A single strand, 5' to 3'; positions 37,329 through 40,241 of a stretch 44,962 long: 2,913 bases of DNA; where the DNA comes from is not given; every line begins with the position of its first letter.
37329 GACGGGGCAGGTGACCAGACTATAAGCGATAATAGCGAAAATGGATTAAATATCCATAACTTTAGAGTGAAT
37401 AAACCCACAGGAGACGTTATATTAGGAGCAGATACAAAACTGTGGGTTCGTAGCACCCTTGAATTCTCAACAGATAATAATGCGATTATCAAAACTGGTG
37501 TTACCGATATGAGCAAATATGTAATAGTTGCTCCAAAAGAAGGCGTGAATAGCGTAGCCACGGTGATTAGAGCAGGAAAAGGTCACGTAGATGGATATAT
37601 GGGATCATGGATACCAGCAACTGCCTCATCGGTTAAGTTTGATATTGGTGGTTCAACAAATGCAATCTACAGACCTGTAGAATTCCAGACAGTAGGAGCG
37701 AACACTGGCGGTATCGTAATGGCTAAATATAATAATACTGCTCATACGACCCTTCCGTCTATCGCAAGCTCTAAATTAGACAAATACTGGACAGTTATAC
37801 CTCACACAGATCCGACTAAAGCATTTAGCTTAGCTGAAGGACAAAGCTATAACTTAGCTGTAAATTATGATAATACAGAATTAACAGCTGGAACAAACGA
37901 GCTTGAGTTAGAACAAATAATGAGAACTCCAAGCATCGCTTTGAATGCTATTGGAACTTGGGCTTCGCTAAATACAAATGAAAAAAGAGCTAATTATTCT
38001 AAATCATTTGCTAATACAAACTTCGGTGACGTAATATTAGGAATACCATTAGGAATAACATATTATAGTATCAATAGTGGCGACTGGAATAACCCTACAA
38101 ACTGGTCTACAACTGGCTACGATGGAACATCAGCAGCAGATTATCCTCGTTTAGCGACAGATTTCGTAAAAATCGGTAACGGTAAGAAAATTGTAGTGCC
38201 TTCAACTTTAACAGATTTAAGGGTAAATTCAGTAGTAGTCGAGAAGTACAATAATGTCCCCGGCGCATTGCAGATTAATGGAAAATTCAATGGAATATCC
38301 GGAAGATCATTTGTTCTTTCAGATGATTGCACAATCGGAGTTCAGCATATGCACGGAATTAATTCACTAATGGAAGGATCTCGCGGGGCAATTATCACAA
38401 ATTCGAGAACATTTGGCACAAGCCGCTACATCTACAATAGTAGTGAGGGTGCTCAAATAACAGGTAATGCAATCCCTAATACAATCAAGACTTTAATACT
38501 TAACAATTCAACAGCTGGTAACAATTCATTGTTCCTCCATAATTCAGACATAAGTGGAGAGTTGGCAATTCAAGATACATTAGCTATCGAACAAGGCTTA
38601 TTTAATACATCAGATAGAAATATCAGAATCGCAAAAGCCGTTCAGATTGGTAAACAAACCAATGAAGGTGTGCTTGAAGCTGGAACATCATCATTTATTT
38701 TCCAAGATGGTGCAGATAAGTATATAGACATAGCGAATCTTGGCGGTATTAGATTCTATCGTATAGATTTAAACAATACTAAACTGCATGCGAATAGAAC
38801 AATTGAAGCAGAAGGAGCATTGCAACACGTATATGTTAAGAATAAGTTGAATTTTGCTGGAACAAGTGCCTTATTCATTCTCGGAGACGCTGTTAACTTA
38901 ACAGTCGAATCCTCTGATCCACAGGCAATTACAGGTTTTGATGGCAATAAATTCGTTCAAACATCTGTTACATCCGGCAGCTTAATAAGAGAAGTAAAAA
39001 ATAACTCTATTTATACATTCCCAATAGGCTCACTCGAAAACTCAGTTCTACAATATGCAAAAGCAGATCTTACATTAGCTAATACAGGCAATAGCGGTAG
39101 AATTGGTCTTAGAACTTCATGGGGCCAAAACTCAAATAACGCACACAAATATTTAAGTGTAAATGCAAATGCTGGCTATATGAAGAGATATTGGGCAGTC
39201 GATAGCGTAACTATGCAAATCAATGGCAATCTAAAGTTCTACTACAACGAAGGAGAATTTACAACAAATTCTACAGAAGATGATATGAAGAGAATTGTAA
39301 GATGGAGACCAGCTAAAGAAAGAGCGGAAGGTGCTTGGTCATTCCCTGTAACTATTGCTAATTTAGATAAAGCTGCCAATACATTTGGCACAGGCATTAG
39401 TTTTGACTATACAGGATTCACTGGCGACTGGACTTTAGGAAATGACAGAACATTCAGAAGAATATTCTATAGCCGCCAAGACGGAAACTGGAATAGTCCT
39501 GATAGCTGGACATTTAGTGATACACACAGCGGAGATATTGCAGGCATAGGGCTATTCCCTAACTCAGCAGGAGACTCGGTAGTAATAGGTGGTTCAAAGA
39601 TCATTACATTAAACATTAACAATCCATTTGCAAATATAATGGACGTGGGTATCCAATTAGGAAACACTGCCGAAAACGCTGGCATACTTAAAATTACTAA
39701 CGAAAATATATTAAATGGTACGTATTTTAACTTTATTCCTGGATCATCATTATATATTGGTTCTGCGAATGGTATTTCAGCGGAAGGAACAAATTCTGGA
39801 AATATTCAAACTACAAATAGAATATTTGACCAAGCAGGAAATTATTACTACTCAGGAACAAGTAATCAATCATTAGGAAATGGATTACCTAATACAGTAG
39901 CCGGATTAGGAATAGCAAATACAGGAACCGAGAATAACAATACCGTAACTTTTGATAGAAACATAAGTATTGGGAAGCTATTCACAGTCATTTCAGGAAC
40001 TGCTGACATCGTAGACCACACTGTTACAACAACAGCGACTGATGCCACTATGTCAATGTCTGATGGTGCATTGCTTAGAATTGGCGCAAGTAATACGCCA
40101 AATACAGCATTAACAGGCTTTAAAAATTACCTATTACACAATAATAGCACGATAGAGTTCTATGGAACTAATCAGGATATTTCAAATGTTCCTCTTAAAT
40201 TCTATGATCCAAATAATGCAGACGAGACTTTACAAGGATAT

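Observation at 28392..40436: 4014-aa protein assembled from six divergent ~470-710-aa super-repeats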

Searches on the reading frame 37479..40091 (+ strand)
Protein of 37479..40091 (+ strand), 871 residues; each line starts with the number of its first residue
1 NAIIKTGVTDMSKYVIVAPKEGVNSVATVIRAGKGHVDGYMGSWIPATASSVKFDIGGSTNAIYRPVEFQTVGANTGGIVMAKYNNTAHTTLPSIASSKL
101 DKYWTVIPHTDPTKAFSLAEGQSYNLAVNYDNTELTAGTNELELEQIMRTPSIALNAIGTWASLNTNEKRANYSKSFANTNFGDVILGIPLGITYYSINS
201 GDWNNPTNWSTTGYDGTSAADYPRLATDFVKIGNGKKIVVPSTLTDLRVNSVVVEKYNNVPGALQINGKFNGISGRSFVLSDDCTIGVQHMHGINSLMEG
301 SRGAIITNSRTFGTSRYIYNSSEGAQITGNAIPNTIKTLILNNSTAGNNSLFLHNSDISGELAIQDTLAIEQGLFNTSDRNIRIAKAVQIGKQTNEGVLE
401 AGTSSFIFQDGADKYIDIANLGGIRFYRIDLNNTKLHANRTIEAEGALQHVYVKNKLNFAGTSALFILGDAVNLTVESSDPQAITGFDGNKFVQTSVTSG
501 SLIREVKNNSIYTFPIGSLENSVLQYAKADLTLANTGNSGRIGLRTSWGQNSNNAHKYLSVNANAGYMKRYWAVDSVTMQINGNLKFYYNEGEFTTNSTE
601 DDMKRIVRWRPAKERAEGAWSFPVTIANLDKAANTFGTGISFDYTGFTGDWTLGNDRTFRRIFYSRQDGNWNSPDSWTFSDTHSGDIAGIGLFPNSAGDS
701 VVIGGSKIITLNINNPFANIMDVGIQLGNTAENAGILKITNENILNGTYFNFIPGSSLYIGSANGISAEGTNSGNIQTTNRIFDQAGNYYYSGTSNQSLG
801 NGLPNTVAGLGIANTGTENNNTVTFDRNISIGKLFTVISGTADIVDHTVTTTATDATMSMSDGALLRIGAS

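Call 35: find_related_loci(query=A2, collection=genome_contigs, flank=10000)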
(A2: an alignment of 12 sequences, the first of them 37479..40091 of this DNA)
Query A2 (871 aa) in genome_contigs; peptide patterns used: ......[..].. (x = any residue, [..] = any of these).
54 stretches matched a pattern; 30 encode a relative of the query (tblastn E <= 1e-3); 30 distinct loci.
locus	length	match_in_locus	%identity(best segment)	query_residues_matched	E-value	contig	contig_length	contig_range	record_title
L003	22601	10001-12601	48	1-871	0e+0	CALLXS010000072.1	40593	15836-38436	MAG TPA_asm: uncultured bacterium isolate SRR1561989_bin.97_CONCOCT_v1.1_MAG genome assembly, contig: ERZ724023.865, who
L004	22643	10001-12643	40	1-871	0e+0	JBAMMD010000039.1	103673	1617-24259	MAG: Candidatus Kapaibacterium sp. isolate MAG22 ExploCarb_3808S_S2_36_length_103673_cov_16, whole genome shotgun sequen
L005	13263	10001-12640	41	1-871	3e-178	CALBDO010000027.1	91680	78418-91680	MAG: Candidatus Kapabacteria bacterium isolate R1_Bin_METABAT__89_1 genome assembly, contig: c_000002402533, whole genom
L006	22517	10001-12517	41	13-844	5e-171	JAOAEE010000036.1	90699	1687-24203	MAG: Ignavibacteria bacterium isolate SKW251 k141_1693935, whole genome shotgun sequence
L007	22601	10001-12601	39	13-871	2e-167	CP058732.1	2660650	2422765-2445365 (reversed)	MAG: Candidatus Kapaibacterium sp. isolate Ch6 chromosome, complete genome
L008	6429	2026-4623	39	13-868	1e-164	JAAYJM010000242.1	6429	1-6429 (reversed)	MAG: Ignavibacteria bacterium isolate AS10tlH2TH_288 358637_AS10, whole genome shotgun sequence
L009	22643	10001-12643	40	1-871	8e-178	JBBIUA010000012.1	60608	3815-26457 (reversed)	MAG: Ignavibacteria bacterium isolate QNF170220_bin_42 NODE_351_length_60608_cov_2.47636, whole genome shotgun sequence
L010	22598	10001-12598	38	9-870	5e-159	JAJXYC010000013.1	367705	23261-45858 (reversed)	MAG: Bacteroidetes bacterium isolate BP6.bin56 NODE_14_length_367705_cov_3.257200, whole genome shotgun sequence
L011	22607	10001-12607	36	1-871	2e-154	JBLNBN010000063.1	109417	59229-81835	MAG: Chloroflexota bacterium isolate MAG150 PRJNA951521_bin11_renamed_62, whole genome shotgun sequence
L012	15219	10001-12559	38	17-869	2e-154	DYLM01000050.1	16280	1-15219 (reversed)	MAG TPA_asm: Chloroherpeton thalassium isolate SulCav_AS07-7_33_25 SulCav_AS07_7_3561_length_16280_cov_14_751680, whole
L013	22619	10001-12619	36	13-870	7e-137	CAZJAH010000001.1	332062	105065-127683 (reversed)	MAG TPA_asm: uncultured Hyphomicrobiales bacterium isolate SRP252850_co1_147 genome assembly, contig: NODE_3_length_3320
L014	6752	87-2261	37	143-871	4e-137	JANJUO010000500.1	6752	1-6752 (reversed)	MAG: bacterium isolate RXS1_metabat.bin.37 RXS1_k141_131777, whole genome shotgun sequence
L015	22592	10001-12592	33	13-871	2e-127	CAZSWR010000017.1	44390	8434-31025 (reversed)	MAG TPA_asm: uncultured Hyphomicrobiales bacterium isolate SRP216815_co1_98 genome assembly, contig: NODE_886_length_443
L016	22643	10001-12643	41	1-871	8e-175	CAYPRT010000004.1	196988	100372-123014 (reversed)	MAG TPA_asm: uncultured Hyphomicrobiales bacterium isolate binchicken_co30_98 genome assembly, contig: NODE_79_length_19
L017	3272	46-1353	43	195-870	7e-84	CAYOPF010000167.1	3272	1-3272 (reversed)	MAG TPA_asm: uncultured Chloroherpeton sp. isolate binchicken_co37_4 genome assembly, contig: NODE_9583_length_3272_cov_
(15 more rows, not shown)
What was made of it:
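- Kapaibacterium genome (call 35).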

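Call 42: search_protein_families(library=pfam, proteins=[L007:17276-18589:+, L007:18590-20491:+, L007:20492-21889:+, L003:17267-18613:+, L003:18711-20105:+, L007:15216-17306:+, L007:12979-15159:+, L003:20553-22601:+], max_evalue=0.01)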
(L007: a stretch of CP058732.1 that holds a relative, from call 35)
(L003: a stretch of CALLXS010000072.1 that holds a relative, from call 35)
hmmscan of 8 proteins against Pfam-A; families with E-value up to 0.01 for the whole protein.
L007:17276-18589:+ (437 aa): 0 families

L007:18590-20491:+ (633 aa): 36 families (the best 25 are shown)
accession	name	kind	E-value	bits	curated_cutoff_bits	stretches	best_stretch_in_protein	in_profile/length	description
PF25173.1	Beta-prop_WDR3_1st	-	5.7e-23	82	154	2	231-392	27-183/184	WDR3 first beta-propeller domain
PF24814.1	WD40_Prp19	-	3.7e-21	75.8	320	2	108-290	3-187/281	Prp19 WD40 domain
PF23414.1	Beta-prop_EML_2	-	1.7e-20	74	90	1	167-280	14-128/266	Echinoderm microtubule-associated protein second beta-propeller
PF24807.1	WD40_CDC20-Fz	-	1.9e-18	67.2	200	1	155-320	54-220/292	CDC20/Fizzy WD40 domain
PF24817.1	WD40_WDHD1_1st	-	1.5e-17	64.2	109.9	1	119-273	13-168/291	WDHD1 first WD40 domain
PF25174.1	Beta-prop_THOC3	-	8.4e-17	61.5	305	1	107-221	125-241/272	THOC3 beta-propeller domain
PF00400.38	WD40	-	1.5e-15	57.4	27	1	231-261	9-39/39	WD domain, G-beta repeat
PF25171.1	Beta-prop_WDR36-Utp21_1st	-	6.7e-15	55.7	80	2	105-275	59-235/266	WDR36/Utp21 first beta-propeller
PF12894.13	ANAPC4_WD40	-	1e-14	54.9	22.9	1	204-284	6-88/91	Anaphase-promoting complex subunit 4 WD40 domain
PF24796.1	WDR55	-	3.9e-12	46.3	200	1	173-345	117-287/296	WDR55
PF25175.1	Beta-prop_WDR5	-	2.4e-11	43.9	250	2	232-344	51-158/296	WDR5 beta-propeller domain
PF23775.1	Beta-prop_RIG_2nd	-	1e-10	41.9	80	1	170-264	11-108/278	RIG second beta-propeller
PF13570.13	Beta-prop_ACSF4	-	3e-09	37.2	133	1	192-317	7-128/329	Beta-alanine-activating enzyme, beta-propeller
PF25172.1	Beta-prop_WDR3_2nd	-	5e-09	36.2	140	1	165-400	12-253/293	WDR3 second beta-propeller domain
PF25168.1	Beta-prop_WDR36-Utp21_2nd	-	4.1e-08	33.3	84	2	169-275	175-282/335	WDR36/Utp21 second beta-propeller domain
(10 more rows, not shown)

L007:20492-21889:+ (465 aa): 1 family
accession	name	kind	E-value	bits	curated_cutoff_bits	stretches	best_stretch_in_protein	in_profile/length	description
PF00691.25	OmpA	-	1.2e-16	61.2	27.2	1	369-457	8-98/98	OmpA family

L003:17267-18613:+ (448 aa): 0 families

L003:18711-20105:+ (464 aa): 1 family
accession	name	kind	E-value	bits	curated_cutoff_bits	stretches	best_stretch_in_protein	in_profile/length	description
PF00691.25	OmpA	-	1.9e-17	63.8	27.2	1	366-456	6-98/98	OmpA family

L007:15216-17306:+ (696 aa): 0 families

L007:12979-15159:+ (726 aa): 0 families

L003:20553-22601:+ (683 aa): 5 families
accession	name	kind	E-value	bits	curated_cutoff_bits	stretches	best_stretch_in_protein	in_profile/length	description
PF03924.19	CHASE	-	6.1e-25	88.5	25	1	107-280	4-181/189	CHASE domain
PF00989.32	PAS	-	7.2e-11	42.5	22.6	1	371-438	4-73/113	PAS fold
PF00512.31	HisKA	-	6.4e-10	39.4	26.9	1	506-567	2-61/66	His Kinase A (phospho-acceptor) domain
PF08448.16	PAS_4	-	1e-09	39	23.1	1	374-477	1-107/110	PAS fold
PF13426.13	PAS_9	-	0.00029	21.5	27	1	384-476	7-102/103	PAS domain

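Call 44: search_protein_families(library=ncbifam, proteins=[L007:17276-18589:+, L003:17267-18613:+, L007:20492-21889:+, L007:15216-17306:+, L007:12979-15159:+], max_evalue=1)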
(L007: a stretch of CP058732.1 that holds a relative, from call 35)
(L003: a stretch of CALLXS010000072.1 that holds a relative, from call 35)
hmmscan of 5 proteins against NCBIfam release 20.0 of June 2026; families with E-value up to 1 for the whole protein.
L007:17276-18589:+ (437 aa): 0 families

L003:17267-18613:+ (448 aa): 0 families

L007:20492-21889:+ (465 aa): 38 families (the best 25 are shown)
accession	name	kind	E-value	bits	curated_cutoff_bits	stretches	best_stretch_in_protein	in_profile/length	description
NF053611.1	YiaD_Gzip_OmpA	equivalog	5.9e-26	91.4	175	1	336-463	83-206/206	YiaD family glycine zipper/OmpA-like lipoprotein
NF053612.1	anchor_PA1041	equivalog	3.7e-18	66.3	250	1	339-462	115-234/236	PA1041 family peptidoglycan-binding anchor lipoprotein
NF045787.1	OmpABordt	equivalog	6.2e-18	65.2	200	1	348-464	72-190/194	outer membrane protein OmpA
NF053613.1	OMP_toxin_LptF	equivalog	1.1e-17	64.6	400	1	358-463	143-245/256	lipotoxin F family OmpA-related lipoprotein LptF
TIGR02802.1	Pal_lipo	equivalog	2.7e-16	59.5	125.35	1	368-462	9-103/104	peptidoglycan-associated lipoprotein Pal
NF053585.1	OMP_LP_YfiB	equivalog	2.1e-15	57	128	1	366-463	63-160/163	outer membrane lipoprotein YfiB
TIGR03350.1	type_VI_ompA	equivalog_domain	6e-15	55.4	139.8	1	363-462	34-136/137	type VI secretion system protein TssL, long form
NF006541.1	PRK09038.1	equivalog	2.3e-13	50.4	283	1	368-463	150-248/253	flagellar motor protein MotD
NF007804.1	PRK10510.1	equivalog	3.6e-13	49.4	307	1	365-463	118-216/219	OmpA family lipoprotein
NF008067.1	PRK10802.1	equivalog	4.4e-12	46.2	261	1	355-462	66-170/171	peptidoglycan-associated lipoprotein Pal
NF005444.0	PRK07033.1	equivalog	1.5e-11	44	520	1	365-464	320-422/438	DotU family type VI secretion system protein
NF006508.0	PRK08944.1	subfamily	1.6e-11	44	259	1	360-463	180-287/304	MotB family protein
NF005999.0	PRK08126.1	subfamily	3.9e-10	39.1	571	1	369-464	333-431/432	hypothetical protein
NF053607.1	CHU_0125_OmpA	equivalog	5.8e-10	38.3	620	1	370-461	542-634/639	CHU_0125 family OmpA-like outer membrane integrity protein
NF005195.1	PRK06667.1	equivalog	6.5e-10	39.2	300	1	371-464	135-236/241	flagellar motor protein MotB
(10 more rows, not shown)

L007:15216-17306:+ (696 aa): 1 family
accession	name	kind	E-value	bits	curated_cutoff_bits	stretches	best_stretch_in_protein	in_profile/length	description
TIGR00575.1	dnlj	equivalog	0.15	10.4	444.45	1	275-343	150-218/652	NAD-dependent DNA ligase LigA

L007:12979-15159:+ (726 aa): 0 families

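Call 48: search_solved_structures(query=A2, max_evalue=1)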
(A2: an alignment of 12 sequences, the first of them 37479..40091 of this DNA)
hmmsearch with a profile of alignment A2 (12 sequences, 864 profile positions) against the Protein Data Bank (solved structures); distinct sequences matched with E-value up to 1: 0.

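Call 52: predict_structure(alignment_id=A2)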
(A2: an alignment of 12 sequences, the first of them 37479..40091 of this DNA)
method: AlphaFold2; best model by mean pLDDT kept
length: 871 residues; sequences in the alignment: 12
mean_pLDDT: 84.1   pTM: 0.63
mean pLDDT of the five models: 84.1, 84.0, 83.1, 82.0, 76.7
residues with pLDDT >= 90: 334; 70-90: 425; 50-70: 98; < 50: 14
segments of 3 or more residues with pLDDT < 50: 684-690
pLDDT, mean of each block of 10 residues (from residue 1): 50 71 62 77 86 87 87 86 86 71 87 84 90 55 78 72 82 86 84 90 96 92 87 96 86 94 93 89 95 81 85 94 86 91 82 76 93 89 93 84 89 90 91 92 61 94 90 91 94 88 91 93 90 83 86 73 80 79 90 80 82 64 71 87 83 81 85 81 48 74 90 88 82 86 89 91 87 87 91 90 92 75 91 91 89 86 83 52
secondary structure, 60 per line:
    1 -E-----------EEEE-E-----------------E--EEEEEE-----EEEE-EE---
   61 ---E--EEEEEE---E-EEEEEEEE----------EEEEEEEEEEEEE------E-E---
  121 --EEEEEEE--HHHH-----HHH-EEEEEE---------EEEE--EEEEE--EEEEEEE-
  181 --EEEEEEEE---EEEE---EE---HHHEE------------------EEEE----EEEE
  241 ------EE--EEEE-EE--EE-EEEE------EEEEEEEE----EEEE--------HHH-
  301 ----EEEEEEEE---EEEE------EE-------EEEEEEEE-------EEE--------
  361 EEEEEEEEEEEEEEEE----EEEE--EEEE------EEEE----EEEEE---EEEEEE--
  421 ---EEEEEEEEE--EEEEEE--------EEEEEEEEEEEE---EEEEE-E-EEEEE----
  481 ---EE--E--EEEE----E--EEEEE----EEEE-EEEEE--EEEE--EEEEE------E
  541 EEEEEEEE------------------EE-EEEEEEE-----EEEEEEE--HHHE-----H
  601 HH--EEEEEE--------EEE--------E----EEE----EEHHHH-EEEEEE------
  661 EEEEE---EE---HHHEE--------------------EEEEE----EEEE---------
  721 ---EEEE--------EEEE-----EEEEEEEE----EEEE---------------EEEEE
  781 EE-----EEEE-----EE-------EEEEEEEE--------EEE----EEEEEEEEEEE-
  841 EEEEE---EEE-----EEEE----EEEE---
elements in order (helices of 4 or more, strands of 3 or more residues): E14-17 E40-45 E51-54 E67-72 E78-85 E96-108 E123-129 H132-135 E145-150 E160-163 E166-170 E173-179 E183-190 E194-197 E229-232 E237-240 E251-254 E263-266 E273-280 E285-288 E305-312 E316-319 E335-342 E350-352 E361-376 E381-384 E387-390 E397-400 E405-409 E413-418 E424-432 E435-440 E449-460 E464-468 E472-476 E491-494 E502-506 E511-514 E516-520 E523-526 E529-533 E540-548 E570-576 E582-588 E605-610 E619-621 E635-637 H644-647 E649-654 E661-665 E699-703 E708-711 E724-727 E736-739 E745-752 E757-760 E776-782 E788-791 E806-813 E822-824 E829-839 E841-845 E849-851 E857-860 E865-868
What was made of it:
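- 37464..38048 (+): Beta-sandwich S4 (aa 3025-3219). The AlphaFold model shows about 11 strands in model residues 1-190 (call 52).
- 38046..38660 (+): Head of module 5; anchor at aa 3224 (nt 38061-38108). Modelled with pLDDT mostly 85-96 (call 52).
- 38874..39455 (+): Beta-sandwich S5 (aa 3495-3688). AlphaFold model (call 52).
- On Right-handed parallel beta-helix (pectate-lyase-like) fold: Model pLDDT is 84 (call 52).
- Checked: AlphaFold models two of them as beta-sandwiches (call 52).
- Fold: the AlphaFold model of aa 3030-3900 has pLDDT 84 and is all-beta (call 52).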

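Call 54: fold_search(model_id=the predicted structure, library=pdb)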
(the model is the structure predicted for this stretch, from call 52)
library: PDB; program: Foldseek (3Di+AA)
matches with E <= 10: 145; with E <= 0.001: 0
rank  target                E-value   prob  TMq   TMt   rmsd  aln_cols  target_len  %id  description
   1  4kh3                  2.1e-03  0.44  0.11  0.15  19.1       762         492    9  Structure of a bacterial self-associating protein (released 2014-01-15)
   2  3sze                  1.1e-02  0.35  0.13  0.12  29.1       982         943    9  Crystal structure of the passenger domain of the E. coli autotransporter EspP (released 2011-10-12)
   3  8bwk_A                3.6e-02  0.14  0.13  0.14  29.1       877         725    9  Metagenomic derived PL6 alginate lyase (released 2023-12-20)
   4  9mne_A                4.6e-02  0.20  0.14  0.13  29.9      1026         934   10  Crystal structure of enteropathogenic Escherichia coli EspC (released 2025-10-29)
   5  3ak5_A                5.1e-02  0.14  0.13  0.12  28.6      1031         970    9  Hemoglobin protease (Hbp) passenger missing domain-2 (released 2010-10-06)
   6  7koh_C                5.6e-02  0.14  0.10  0.14  19.7       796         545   10  Crystal structure of antigen 43 from Escherichia coli EDL933 (released 2022-03-09)
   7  7xyc_A                6.1e-02  0.15  0.12  0.16  16.5       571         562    9  CryoEM structure of Klebsiella phage Kp7 type II tail fiber gp52 in vitro (released 2023-06-07)
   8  7koh_D                7.9e-02  0.23  0.14  0.18  15.8       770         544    8  Crystal structure of antigen 43 from Escherichia coli EDL933 (released 2022-03-09)
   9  7koh_B                3.2e-01  0.10  0.12  0.16  17.2       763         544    9  Crystal structure of antigen 43 from Escherichia coli EDL933 (released 2022-03-09)
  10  9mne_B                3.2e-01  0.09  0.14  0.13  30.1      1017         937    9  Crystal structure of enteropathogenic Escherichia coli EspC (released 2025-10-29)
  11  5w6h_A                3.5e-01  0.08  0.12  0.14  16.9       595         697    8  Crystal structure of Bacteriophage CBA120 tailspike protein 4 enzymatically active domain (TSP4dN, orf213) (released 2018-10-24)
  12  5gkq_A                4.2e-01  0.05  0.11  0.13  28.3       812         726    9  Structure of PL6 family alginate lyase AlyGC mutant-R241A (released 2017-02-08)
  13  4xkw_A                5.2e-01  0.08  0.12  0.15  16.8       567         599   10  Tailspike protein mutant D339N of E. coli bacteriophage HK620 in complex with pentasaccharide (released 2016-01-20)
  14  4om9                  5.7e-01  0.06  0.12  0.12  30.1      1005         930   10  X-Ray Crystal Structure of the passenger domain of Plasmid encoded toxin, an Autrotansporter Enterotoxin from enteroaggr (released 2014-03-12)
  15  7ko9                  5.7e-01  0.06  0.11  0.15  18.3       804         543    8  Crystal structure of antigen 43 from uropathogenic Escherichia coli UTI89 (released 2022-03-09)
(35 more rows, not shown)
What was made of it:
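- Closest known: Autotransporter passenger adhesins. Same: These are the best PDB fold matches (call 54).
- Its best PDB matches are all parallel beta-helix proteins and all weak: Ag43 (E 2e-3), EspP, Hbp, PL6 lyases and phage tailspikes (call 54). The best PDB fold matches are autotransporter passengers: Ag43, EspP, EspC and Hbp (call 54).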

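Call 57: search_protein_families(library=pfam, proteins=[L003:17267-18613:+], max_evalue=10)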
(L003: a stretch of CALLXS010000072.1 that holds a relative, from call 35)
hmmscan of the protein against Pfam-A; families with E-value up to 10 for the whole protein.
L003:17267-18613:+ (448 aa): 0 families

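Call 96: fold_search(model_id=the predicted structure, library=viral)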
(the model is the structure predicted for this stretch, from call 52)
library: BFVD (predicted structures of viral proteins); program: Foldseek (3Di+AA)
matches with E <= 10: 348; with E <= 0.001: 4
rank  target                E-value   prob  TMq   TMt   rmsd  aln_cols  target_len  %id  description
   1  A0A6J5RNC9            3.3e-05  0.93  0.16  0.14  17.8       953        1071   10  Uncharacterized protein [uncultured Caudovirales phage]
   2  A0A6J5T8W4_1          4.4e-05  0.75  0.10  0.11  24.4       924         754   12  Parallel beta-helix repeat [uncultured Caudovirales phage]
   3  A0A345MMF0            1.7e-04  0.60  0.12  0.11  26.4      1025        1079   10  (no name in the UniProt tables at hand)
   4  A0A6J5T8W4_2          2.9e-04  0.90  0.14  0.15  22.4       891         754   12  Parallel beta-helix repeat [uncultured Caudovirales phage]
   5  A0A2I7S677            2.2e-03  0.69  0.14  0.15  18.2       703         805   11  (no name in the UniProt tables at hand)
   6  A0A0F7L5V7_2          2.2e-03  0.25  0.14  0.13  22.1      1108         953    9  Uncharacterized protein [uncultured marine virus]
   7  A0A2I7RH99            7.8e-03  0.25  0.13  0.14  20.4       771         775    8  (no name in the UniProt tables at hand)
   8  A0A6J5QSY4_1          9.3e-03  0.12  0.11  0.08  24.5      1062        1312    9  Carbohydrate-binding, CenC-like [uncultured Caudovirales phage]
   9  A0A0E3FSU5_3          9.8e-03  0.28  0.14  0.12  35.4       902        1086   10  Baseplate wedge initiator [Synechococcus phage ACG-2014f]
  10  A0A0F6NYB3            1.1e-02  0.11  0.07  0.08  23.7       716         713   11  T7 tail fiber protein [Proteus phage PM 85]
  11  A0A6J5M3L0            1.5e-02  0.28  0.11  0.16  22.0       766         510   10  Autotransporter-associated beta strand repeat [uncultured Caudovirales phage]
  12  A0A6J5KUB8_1          2.0e-02  0.21  0.12  0.13  22.1       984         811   13  Uncharacterized protein [uncultured Caudovirales phage]
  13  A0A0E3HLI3            2.4e-02  0.18  0.11  0.10  24.2       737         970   10  Baseplate wedge initiator [Synechococcus phage ACG-2014f]
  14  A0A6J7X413            2.7e-02  0.30  0.13  0.13  22.1       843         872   12  Uncharacterized protein [uncultured Caudovirales phage]
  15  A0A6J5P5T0            3.0e-02  0.21  0.14  0.17  21.1       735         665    9  Uncharacterized protein [uncultured Caudovirales phage]
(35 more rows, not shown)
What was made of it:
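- On Right-handed parallel beta-helix (pectate-lyase-like) fold: However, the best PDB E-value is 2e-3 and the best in the viral library is 3e-5, with TM-scores of 0.1-0.16 (calls 54, 96).
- Matches to phage 'parallel beta-helix repeat' proteins reach E 3e-5 (call 96). The fold matches include PL6 alginate lyases, phage tailspike depolymerases and pectate-lyase-like phage proteins (calls 54, 96).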
